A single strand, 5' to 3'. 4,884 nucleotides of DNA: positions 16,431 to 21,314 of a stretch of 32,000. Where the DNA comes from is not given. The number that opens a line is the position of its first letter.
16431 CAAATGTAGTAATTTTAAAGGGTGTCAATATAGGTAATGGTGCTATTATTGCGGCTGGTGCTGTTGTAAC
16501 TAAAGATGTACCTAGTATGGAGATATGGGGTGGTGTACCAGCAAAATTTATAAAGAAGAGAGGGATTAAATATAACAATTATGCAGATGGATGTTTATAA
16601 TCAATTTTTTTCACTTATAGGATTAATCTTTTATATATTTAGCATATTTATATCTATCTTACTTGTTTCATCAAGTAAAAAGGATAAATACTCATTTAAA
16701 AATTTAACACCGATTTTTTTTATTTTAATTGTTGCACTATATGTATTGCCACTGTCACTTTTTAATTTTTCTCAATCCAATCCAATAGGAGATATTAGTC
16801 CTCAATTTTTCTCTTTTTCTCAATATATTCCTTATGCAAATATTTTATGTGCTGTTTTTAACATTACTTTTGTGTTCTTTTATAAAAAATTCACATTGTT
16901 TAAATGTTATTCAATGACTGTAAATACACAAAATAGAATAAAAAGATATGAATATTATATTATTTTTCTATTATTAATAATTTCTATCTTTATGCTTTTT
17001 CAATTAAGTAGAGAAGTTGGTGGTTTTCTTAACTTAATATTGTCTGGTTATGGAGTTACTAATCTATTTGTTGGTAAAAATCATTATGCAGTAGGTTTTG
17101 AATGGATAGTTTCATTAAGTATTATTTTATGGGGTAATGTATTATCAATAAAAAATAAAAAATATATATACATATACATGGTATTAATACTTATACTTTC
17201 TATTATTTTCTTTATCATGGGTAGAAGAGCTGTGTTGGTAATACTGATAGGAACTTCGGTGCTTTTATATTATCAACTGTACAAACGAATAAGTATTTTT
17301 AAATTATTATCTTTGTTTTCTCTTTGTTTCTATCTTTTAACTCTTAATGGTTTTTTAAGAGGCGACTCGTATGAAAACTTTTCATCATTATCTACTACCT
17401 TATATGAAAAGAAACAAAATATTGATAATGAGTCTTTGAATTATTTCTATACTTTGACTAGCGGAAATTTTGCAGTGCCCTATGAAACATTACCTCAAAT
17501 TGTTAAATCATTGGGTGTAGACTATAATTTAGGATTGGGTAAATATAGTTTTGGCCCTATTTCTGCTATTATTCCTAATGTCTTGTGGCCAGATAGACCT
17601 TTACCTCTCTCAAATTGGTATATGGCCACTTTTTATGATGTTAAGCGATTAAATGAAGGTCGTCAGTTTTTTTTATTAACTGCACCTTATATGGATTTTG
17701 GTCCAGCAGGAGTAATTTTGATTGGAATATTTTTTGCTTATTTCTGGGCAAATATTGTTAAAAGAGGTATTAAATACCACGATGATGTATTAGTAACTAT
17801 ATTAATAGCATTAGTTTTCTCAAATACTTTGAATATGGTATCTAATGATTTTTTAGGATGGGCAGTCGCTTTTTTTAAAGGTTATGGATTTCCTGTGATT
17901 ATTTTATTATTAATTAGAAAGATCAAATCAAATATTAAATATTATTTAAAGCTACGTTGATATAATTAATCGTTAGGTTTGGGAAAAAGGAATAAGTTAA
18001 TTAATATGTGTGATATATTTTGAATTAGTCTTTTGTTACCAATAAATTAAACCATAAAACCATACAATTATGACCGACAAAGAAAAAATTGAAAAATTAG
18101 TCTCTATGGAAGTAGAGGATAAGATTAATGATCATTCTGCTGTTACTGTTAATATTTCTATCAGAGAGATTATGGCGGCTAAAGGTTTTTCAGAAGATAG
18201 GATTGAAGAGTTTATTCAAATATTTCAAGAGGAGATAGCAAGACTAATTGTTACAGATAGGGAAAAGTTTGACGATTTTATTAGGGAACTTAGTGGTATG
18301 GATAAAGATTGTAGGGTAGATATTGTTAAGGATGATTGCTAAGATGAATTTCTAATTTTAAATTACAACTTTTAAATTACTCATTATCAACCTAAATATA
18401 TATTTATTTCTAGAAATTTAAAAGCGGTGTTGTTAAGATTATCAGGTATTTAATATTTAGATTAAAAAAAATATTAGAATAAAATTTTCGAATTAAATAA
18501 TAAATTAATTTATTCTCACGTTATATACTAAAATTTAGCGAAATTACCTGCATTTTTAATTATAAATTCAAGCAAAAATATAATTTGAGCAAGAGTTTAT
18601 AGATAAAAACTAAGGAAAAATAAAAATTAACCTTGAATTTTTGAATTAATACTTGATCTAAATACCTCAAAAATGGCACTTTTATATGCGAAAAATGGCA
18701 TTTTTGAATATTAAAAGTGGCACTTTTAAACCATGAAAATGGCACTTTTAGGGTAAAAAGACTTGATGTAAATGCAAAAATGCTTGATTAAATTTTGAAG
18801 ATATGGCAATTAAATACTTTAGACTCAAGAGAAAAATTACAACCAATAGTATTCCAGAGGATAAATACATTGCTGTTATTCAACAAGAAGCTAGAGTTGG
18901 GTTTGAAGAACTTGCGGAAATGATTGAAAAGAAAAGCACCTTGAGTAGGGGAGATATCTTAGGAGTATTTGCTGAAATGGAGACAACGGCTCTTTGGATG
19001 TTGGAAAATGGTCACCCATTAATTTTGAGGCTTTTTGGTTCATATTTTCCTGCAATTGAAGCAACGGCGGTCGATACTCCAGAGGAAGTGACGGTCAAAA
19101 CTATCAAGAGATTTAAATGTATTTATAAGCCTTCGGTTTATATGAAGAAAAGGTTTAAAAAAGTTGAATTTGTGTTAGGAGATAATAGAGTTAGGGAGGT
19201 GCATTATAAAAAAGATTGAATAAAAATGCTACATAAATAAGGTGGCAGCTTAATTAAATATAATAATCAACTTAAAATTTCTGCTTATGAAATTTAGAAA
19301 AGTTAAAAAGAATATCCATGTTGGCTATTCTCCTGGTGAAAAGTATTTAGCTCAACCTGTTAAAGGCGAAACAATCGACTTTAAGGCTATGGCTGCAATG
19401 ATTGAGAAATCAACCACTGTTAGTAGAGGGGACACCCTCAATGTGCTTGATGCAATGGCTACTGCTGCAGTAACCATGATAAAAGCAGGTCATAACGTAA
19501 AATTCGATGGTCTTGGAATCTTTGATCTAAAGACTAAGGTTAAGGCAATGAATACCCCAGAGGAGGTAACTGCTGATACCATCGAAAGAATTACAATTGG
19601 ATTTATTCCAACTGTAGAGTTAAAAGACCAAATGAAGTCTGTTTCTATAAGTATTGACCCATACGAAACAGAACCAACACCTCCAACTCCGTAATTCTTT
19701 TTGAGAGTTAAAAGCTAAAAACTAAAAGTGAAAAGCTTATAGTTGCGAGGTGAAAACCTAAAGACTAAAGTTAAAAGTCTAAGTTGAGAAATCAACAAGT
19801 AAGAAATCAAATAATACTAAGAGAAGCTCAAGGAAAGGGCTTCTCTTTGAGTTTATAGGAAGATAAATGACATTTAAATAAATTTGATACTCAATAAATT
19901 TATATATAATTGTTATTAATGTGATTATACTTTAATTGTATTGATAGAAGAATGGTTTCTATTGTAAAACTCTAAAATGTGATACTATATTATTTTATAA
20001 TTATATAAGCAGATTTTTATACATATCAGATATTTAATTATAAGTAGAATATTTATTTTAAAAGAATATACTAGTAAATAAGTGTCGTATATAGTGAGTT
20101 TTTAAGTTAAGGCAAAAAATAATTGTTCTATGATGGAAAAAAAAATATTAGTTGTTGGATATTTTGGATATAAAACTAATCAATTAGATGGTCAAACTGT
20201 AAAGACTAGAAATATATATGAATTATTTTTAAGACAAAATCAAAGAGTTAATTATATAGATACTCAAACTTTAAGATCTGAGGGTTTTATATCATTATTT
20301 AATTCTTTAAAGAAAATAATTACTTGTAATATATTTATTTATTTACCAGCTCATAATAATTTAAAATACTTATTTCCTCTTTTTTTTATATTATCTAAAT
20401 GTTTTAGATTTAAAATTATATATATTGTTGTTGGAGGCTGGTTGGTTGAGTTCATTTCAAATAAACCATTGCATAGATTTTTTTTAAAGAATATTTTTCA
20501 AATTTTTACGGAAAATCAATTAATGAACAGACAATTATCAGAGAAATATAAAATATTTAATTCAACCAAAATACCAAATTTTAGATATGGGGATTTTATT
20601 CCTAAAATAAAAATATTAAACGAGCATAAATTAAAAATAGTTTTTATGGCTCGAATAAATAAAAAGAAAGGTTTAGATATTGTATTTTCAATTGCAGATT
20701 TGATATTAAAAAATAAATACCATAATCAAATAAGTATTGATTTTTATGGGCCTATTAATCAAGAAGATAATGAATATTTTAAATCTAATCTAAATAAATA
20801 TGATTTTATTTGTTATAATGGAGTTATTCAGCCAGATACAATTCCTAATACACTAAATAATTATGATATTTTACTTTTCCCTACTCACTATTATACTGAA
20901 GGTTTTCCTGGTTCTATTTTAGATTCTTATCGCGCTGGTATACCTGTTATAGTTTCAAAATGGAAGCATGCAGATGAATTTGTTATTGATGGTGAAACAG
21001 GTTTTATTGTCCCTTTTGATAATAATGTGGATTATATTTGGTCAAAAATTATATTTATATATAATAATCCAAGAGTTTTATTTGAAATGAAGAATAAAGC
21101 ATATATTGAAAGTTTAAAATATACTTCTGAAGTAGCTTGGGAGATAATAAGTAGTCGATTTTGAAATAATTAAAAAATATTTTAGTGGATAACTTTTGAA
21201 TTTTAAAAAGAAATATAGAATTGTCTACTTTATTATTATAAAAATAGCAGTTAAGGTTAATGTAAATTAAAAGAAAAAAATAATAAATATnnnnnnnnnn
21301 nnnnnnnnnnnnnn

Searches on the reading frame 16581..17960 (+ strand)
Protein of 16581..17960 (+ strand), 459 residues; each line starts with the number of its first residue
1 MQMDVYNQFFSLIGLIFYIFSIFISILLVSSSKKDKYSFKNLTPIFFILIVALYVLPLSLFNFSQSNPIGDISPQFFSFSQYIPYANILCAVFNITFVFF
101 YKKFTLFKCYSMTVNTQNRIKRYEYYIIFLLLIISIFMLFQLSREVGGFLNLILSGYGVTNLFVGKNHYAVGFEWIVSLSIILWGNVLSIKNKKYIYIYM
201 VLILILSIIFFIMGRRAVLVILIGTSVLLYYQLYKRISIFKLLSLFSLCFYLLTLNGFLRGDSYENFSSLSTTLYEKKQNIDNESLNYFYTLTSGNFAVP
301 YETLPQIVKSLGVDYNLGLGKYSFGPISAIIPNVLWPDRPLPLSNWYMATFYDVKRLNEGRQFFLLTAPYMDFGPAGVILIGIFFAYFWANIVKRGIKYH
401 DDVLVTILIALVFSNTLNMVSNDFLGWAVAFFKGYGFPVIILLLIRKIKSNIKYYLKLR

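Call 8: search_protein_families(library=pfam, proteins=[window:16581-17960:+])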
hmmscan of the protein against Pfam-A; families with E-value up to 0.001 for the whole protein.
window:16581-17960:+ (459 aa): 0 families

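Call 40: search_protein_families(library=padloc, proteins=[window:16581-17960:+], max_evalue=0.01)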
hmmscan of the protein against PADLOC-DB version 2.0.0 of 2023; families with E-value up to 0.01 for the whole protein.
window:16581-17960:+ (459 aa): 0 families

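Call 41: search_protein_families(library=ncbifam, proteins=[window:16581-17960:+])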
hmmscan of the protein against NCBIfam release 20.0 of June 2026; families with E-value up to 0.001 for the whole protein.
window:16581-17960:+ (459 aa): 1 family
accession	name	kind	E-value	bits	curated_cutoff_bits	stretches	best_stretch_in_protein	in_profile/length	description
TIGR04370.1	glyco_rpt_poly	subfamily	3.6e-15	55.9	40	1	38-434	5-390/396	oligosaccharide repeat unit polymerase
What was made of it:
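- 14809..17960 (+): Serotype-type genes of the slot: a Wzx-like flippase, a hexapeptide acyltransferase and an oligosaccharide repeat-unit polymerase. TIGR04370 at 3.6e-15 (call 41).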

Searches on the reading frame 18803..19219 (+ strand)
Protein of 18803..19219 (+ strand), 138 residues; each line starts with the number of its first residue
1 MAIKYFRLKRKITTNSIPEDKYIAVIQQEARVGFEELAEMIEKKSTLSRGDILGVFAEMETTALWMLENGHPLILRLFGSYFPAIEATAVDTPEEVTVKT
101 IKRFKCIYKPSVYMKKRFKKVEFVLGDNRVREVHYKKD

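Call 8: search_protein_families(library=pfam, proteins=[window:18803-19219:+])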
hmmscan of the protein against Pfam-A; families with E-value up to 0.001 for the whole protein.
window:18803-19219:+ (138 aa): 1 family
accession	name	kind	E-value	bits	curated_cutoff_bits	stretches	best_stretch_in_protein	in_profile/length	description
PF18291.6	HU-HIG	-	8e-19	68.4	26.2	1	1-123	1-123/125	HU domain fused to wHTH, Ig, or Glycine-rich motif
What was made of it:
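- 18803..19694 (+): HU-HIG gene pair: the conserved right anchor of the variable slot. Pfam PF18291 (call 8).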

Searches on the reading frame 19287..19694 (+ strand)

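Call 8: search_protein_families(library=pfam, proteins=[window:19287-19694:+])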
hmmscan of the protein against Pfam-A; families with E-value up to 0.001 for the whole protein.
window:19287-19694:+ (135 aa): 2 families
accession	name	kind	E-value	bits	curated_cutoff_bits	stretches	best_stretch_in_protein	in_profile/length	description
PF18291.6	HU-HIG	-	6.6e-21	75.1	26.2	1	15-120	17-122/125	HU domain fused to wHTH, Ig, or Glycine-rich motif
PF00216.26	Bac_DNA_binding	-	0.00015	22.4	22.4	1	35-116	6-89/90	Bacterial DNA-binding protein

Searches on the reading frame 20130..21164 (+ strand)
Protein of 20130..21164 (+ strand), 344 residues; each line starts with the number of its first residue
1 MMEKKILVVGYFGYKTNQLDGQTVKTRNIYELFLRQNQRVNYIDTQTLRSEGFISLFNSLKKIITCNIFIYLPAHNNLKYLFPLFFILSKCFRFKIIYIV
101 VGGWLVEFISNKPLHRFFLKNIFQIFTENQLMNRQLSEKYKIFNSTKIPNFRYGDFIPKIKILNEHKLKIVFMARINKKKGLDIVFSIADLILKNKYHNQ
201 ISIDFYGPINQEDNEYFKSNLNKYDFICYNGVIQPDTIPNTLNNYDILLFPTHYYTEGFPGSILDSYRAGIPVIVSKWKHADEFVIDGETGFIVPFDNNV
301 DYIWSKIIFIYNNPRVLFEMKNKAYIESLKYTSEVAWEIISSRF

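Call 8: search_protein_families(library=pfam, proteins=[window:20130-21164:+])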
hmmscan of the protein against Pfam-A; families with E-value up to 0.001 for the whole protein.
window:20130-21164:+ (344 aa): 2 families
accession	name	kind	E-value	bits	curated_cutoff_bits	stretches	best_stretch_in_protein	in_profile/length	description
PF00534.26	Glycos_transf_1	-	1e-19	71.2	26.4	1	158-324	6-169/172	Glycosyl transferases group 1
PF13692.12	Glyco_trans_1_4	-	2.7e-16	60.5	27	1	169-312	3-141/142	Glycosyl transferases group 1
